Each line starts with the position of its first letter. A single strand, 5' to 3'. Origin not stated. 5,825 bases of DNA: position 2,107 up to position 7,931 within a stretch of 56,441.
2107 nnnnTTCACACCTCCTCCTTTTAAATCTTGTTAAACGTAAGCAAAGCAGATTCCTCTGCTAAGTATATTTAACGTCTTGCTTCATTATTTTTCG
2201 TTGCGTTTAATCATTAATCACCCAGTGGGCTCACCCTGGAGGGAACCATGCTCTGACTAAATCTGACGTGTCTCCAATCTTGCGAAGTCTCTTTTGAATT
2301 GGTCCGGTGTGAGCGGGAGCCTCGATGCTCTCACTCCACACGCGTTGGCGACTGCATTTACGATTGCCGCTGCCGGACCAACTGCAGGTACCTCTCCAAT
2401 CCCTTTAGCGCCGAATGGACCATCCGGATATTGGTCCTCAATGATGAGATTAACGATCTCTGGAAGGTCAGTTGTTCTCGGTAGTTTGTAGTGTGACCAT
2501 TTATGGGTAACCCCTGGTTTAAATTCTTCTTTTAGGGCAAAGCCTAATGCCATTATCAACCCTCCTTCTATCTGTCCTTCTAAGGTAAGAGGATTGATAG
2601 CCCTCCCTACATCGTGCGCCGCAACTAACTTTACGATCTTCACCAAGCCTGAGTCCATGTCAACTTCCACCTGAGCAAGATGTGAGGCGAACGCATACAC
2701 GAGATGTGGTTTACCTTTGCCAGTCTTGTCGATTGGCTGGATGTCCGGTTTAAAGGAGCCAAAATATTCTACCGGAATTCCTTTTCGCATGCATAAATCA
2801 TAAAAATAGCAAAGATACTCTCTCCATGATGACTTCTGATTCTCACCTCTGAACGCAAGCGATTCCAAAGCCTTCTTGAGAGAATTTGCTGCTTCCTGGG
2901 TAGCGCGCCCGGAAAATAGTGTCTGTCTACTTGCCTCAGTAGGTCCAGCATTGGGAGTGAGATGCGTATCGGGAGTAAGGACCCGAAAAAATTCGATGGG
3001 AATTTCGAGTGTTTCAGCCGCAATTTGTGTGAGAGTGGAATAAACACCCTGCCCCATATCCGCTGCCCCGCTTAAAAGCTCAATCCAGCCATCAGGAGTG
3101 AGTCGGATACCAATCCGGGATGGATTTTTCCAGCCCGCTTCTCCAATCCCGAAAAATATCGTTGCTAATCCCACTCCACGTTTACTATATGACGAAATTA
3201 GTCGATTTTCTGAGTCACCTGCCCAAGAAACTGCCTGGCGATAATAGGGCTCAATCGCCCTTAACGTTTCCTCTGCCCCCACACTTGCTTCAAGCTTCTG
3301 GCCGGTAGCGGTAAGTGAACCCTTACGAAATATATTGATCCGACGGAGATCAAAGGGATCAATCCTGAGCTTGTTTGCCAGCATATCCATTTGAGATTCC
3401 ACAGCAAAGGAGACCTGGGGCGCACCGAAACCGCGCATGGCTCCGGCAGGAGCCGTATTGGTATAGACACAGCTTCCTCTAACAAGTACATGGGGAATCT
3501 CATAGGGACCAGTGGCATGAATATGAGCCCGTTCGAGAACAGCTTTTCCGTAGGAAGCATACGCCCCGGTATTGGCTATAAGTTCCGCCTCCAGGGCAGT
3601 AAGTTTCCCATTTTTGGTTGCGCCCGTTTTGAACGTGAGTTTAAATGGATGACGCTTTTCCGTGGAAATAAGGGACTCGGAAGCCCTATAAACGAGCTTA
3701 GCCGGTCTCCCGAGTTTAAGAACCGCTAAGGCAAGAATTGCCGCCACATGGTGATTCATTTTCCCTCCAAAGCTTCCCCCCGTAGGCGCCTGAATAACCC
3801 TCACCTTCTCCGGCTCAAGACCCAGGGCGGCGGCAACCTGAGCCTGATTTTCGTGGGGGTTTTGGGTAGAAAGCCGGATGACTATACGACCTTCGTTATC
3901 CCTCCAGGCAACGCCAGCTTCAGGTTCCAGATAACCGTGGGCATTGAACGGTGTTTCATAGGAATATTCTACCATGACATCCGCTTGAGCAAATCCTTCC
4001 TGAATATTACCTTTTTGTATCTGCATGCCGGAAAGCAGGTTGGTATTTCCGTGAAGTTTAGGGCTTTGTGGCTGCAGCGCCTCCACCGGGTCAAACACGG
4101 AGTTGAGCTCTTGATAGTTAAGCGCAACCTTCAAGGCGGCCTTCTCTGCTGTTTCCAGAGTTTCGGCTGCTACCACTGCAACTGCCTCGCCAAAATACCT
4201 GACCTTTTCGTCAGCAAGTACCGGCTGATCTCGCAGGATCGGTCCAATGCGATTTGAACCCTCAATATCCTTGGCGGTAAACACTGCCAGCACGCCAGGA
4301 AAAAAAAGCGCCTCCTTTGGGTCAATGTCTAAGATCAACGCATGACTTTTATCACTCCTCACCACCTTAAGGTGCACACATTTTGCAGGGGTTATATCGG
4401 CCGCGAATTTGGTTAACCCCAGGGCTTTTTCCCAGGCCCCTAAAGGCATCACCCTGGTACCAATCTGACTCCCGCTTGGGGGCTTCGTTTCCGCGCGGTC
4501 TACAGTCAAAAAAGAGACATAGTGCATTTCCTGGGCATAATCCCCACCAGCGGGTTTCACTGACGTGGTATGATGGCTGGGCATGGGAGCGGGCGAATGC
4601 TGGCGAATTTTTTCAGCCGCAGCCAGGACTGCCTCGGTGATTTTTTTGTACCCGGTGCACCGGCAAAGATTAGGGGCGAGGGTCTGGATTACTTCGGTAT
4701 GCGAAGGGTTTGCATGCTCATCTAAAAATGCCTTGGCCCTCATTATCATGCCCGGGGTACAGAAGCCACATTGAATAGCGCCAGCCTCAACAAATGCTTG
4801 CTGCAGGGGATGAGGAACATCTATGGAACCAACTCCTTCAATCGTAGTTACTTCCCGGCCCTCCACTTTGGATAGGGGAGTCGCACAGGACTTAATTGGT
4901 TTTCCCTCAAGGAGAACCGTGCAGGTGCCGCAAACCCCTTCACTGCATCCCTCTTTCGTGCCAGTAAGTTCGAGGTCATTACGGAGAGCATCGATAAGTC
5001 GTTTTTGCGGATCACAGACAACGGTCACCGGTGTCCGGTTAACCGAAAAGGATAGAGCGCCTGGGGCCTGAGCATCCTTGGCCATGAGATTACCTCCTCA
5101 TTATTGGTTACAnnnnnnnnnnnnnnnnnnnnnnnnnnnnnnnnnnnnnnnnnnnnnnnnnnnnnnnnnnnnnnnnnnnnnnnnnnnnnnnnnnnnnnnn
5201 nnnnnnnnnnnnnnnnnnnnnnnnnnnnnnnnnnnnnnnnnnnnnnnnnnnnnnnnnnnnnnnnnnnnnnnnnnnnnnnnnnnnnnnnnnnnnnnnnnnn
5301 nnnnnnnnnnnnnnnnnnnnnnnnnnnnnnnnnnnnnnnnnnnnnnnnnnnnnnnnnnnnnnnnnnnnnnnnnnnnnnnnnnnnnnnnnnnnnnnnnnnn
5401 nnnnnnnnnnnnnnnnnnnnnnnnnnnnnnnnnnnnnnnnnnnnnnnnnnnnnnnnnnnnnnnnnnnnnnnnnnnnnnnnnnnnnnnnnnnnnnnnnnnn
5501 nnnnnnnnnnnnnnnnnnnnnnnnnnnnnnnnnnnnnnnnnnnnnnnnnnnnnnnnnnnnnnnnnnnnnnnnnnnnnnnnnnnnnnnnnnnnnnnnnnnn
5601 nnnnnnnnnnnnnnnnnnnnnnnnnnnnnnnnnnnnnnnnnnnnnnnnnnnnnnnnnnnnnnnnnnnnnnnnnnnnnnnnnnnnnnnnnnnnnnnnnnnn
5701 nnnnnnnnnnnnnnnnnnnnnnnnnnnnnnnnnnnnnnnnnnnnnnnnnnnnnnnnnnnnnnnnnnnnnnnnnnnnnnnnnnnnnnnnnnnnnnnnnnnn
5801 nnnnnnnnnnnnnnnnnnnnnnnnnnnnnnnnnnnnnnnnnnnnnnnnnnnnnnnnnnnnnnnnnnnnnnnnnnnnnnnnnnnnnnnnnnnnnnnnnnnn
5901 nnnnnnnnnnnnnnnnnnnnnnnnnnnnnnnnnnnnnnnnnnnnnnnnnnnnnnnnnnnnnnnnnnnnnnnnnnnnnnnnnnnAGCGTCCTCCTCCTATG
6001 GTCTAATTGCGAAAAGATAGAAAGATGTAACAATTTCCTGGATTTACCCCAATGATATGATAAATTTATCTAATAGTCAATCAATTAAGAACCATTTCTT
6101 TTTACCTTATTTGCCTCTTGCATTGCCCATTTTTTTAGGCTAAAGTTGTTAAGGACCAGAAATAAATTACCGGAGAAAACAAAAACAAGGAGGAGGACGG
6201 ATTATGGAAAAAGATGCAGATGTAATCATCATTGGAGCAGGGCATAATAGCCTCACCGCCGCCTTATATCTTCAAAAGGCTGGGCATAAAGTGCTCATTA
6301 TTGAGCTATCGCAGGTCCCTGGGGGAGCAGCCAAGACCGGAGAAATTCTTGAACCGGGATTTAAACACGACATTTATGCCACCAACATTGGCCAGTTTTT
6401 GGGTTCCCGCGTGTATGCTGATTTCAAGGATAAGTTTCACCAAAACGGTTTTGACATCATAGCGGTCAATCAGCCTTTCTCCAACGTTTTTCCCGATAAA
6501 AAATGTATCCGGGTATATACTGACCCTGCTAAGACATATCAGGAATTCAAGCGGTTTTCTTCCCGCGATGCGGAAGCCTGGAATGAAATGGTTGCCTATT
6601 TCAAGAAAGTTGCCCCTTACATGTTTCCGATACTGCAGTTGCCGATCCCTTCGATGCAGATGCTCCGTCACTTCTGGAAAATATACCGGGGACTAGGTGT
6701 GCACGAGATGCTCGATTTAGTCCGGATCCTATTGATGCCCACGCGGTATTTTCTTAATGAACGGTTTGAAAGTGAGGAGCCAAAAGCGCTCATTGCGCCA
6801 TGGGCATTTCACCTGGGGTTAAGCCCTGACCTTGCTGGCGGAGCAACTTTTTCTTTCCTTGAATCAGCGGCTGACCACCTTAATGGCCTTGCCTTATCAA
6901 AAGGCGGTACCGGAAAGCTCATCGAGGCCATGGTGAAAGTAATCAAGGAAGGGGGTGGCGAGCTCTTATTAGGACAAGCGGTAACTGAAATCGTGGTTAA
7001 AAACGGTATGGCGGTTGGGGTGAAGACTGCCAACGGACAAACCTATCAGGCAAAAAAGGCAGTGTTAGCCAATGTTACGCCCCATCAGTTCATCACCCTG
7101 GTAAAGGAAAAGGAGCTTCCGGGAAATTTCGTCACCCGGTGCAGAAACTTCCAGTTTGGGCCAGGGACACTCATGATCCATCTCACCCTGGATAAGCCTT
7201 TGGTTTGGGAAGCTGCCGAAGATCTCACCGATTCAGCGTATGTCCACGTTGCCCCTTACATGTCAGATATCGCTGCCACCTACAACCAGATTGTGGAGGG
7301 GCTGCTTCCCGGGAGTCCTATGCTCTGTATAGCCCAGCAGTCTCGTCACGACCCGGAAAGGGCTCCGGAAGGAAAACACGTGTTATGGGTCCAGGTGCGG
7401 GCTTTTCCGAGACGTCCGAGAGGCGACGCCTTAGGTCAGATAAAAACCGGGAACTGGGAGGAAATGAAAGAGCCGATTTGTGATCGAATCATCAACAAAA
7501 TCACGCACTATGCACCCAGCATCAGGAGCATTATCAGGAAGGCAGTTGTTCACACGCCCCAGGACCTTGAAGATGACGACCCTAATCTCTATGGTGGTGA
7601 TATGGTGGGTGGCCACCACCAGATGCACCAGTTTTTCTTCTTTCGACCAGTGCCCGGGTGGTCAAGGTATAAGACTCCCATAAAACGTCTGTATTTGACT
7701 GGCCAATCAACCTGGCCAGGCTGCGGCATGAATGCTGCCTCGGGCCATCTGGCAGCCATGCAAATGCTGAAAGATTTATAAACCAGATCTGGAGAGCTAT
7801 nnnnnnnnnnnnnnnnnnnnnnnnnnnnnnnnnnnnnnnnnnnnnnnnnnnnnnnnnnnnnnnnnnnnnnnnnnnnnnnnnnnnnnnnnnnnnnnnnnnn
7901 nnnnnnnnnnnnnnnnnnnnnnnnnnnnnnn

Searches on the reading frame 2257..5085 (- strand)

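Call 9: search_protein_families(library=pfam, proteins=[window:2257-5085:-])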
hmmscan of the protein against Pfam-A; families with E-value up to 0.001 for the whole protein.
window:2257-5085:- (942 aa): 6 families
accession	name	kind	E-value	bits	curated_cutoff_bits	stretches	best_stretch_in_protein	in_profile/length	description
PF02738.23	MoCoBD_1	-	6.3e-83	278.1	27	1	349-585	8-244/244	Molybdopterin cofactor-binding domain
PF20256.3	MoCoBD_2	-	1.7e-59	202.1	27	1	633-875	22-283/283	Molybdopterin cofactor-binding domain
PF01799.25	Fer2_2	-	1.1e-28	99.5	30.3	1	81-153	1-74/75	[2Fe-2S] binding domain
PF01315.27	Ald_Xan_dh_C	-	4e-25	88.7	31.3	1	226-328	5-110/110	Aldehyde oxidase and xanthine dehydrogenase, a/b hammerhead domain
PF00111.32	Fer2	-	5.8e-09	36.2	21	1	15-74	3-62/77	2Fe-2S iron-sulfur cluster binding domain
PF13085.11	Fer2_3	-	1.5e-06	28.6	27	1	44-85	49-89/107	2Fe-2S iron-sulfur cluster binding domain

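Call 37: search_protein_families(library=ncbifam, proteins=[window:2257-5085:-], max_evalue=1e-10)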
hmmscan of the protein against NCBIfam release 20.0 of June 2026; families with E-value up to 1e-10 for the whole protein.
window:2257-5085:- (942 aa): 20 families
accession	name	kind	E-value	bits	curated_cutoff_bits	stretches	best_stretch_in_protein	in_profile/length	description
NF045668.1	pterin_aldehy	equivalog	2.2e-207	691.1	1100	2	202-932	169-902/905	molybdopterin-dependent aldehyde oxidoreductase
TIGR03311.1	Se_dep_XDH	equivalog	6.2e-207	689.5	830.45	2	205-928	159-844/848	selenium-dependent xanthine dehydrogenase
TIGR03196.1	pucD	equivalog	5.7e-162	540.8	783.65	1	219-929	14-753/763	xanthine dehydrogenase subunit D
NF043082.1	XdhA_XDHase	equivalog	6.1e-139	464.4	780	2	208-741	1-546/758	xanthine dehydrogenase subunit XdhA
NF007426.0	PRK09970.1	equivalog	1.3e-136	456.7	916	2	207-744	5-552/761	xanthine dehydrogenase molybdenum-binding subunit XdhA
TIGR03194.1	4hydrxCoA_A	equivalog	1e-127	427.6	994.55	2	218-744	7-533/746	4-hydroxybenzoyl-CoA reductase subunit alpha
TIGR02965.1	xanthine_xdhB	equivalog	3.4e-105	352.9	849.5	1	227-915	20-728/758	xanthine dehydrogenase molybdopterin binding subunit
NF041018.1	glyceraldDH_alpha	equivalog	7e-103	345.4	790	1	210-929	5-739/741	glyceraldehyde dehydrogenase subunit alpha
TIGR02969.1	mam_aldehyde_ox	subfamily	3.5e-102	342.8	1912.3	2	162-915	532-1282/1330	aldehyde oxidase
TIGR03313.1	Se_sel_red_Mo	hypoth_equivalog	7.1e-88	295.4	1101.9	2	349-739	352-744/951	molybdopterin-dependent oxidoreductase Mo/Fe-S-binding subunit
NF040766.1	CODH_aero_grp5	exception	1.1e-78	265.3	950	2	223-740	20-553/785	aerobic carbon-monoxide dehydrogenase large subunit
NF041671.1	peri_hyde_PaoC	equivalog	6.5e-73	246.3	1180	2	238-709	50-503/735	aldehyde oxidoreductase molybdenum-binding subunit PaoC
TIGR02416.1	CO_dehy_Mo_lg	equivalog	4.8e-69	233.3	991.15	1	227-923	12-760/770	aerobic carbon-monoxide dehydrogenase large subunit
NF041020.1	glyceraldDH_gamma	equivalog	1.5e-48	164.5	290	1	13-161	15-163/164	glyceraldehyde dehydrogenase subunit gamma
TIGR03198.1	pucE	equivalog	1.6e-44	151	254.3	1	11-156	4-148/151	xanthine dehydrogenase subunit E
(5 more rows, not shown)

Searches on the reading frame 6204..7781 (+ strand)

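Call 9: search_protein_families(library=pfam, proteins=[window:6204-7781:+])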
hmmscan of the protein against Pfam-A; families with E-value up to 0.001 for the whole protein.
window:6204-7781:+ (525 aa): 9 families
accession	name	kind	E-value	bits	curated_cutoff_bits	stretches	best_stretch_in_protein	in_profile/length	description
PF01593.30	Amino_oxidase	-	7.4e-17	62.2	19.8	1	17-393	4-331/443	Flavin containing amine oxidoreductase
PF01266.30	DAO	-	6.8e-12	46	27.9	1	6-54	1-52/353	FAD dependent oxidoreductase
PF13450.12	NAD_binding_8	-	6.3e-10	39.6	21.9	1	9-62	1-52/68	NAD(P)-binding Rossmann-like domain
PF01946.23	Thi4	-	2.7e-07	30.5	26.2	1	4-47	17-61/235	Thi4 family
PF07992.20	Pyr_redox_2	-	5.4e-07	29.8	26.1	1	6-38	2-31/291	Pyridine nucleotide-disulphide oxidoreductase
PF12831.13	FAD_oxidored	-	8.1e-07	29.1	27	1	6-79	1-69/416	FAD dependent oxidoreductase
PF01134.28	GIDA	-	8.7e-07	28.8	22.1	0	6-47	1-34/391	Glucose inhibited division protein A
PF03486.20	HI0933_like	-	7.4e-06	26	50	0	6-39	2-35/244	HI0933-like protein Rossmann domain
PF00890.30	FAD_binding_2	-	4.8e-05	23.2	20.4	1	6-43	1-38/414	FAD binding domain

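Call 37: search_protein_families(library=ncbifam, proteins=[window:6204-7781:+], max_evalue=1e-10)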
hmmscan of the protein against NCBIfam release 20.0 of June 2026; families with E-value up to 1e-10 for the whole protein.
window:6204-7781:+ (525 aa): 8 families
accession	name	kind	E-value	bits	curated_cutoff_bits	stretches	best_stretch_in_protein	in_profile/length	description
NF045689.1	BCarotKetCrtO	equivalog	6.3e-79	266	1000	1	4-522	3-536/563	beta-carotene ketolase CrtO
TIGR02734.1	crtI_fam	subfamily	2.2e-40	138.8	238.1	1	7-524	1-491/504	phytoene desaturase family protein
NF058655.1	CrtID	equivalog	8.6e-28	97.4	640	1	7-511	1-469/478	bifunctional phytoene desaturase/3,4-desaturase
TIGR02730.1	carot_isom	equivalog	2.9e-27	95.7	586.9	1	224-520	216-487/493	carotenoid isomerase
NF045637.1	carotdesatCrtDProt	equivalog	1.1e-24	86.9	580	1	7-524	1-485/485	1-hydroxycarotenoid 3,4-desaturase CrtD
TIGR02733.1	desat_CrtD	equivalog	5.2e-21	74.9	549.7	1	228-513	223-478/492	C-3',4' desaturase CrtD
NF042421.1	hydcarot_desat_CrtD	equivalog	4.9e-14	51.7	500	1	7-510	4-470/487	1-hydroxycarotenoid 3,4-desaturase CrtD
NF005560.0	PRK07233.1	equivalog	1.6e-13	50.3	252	0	7-48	3-44/435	hypothetical protein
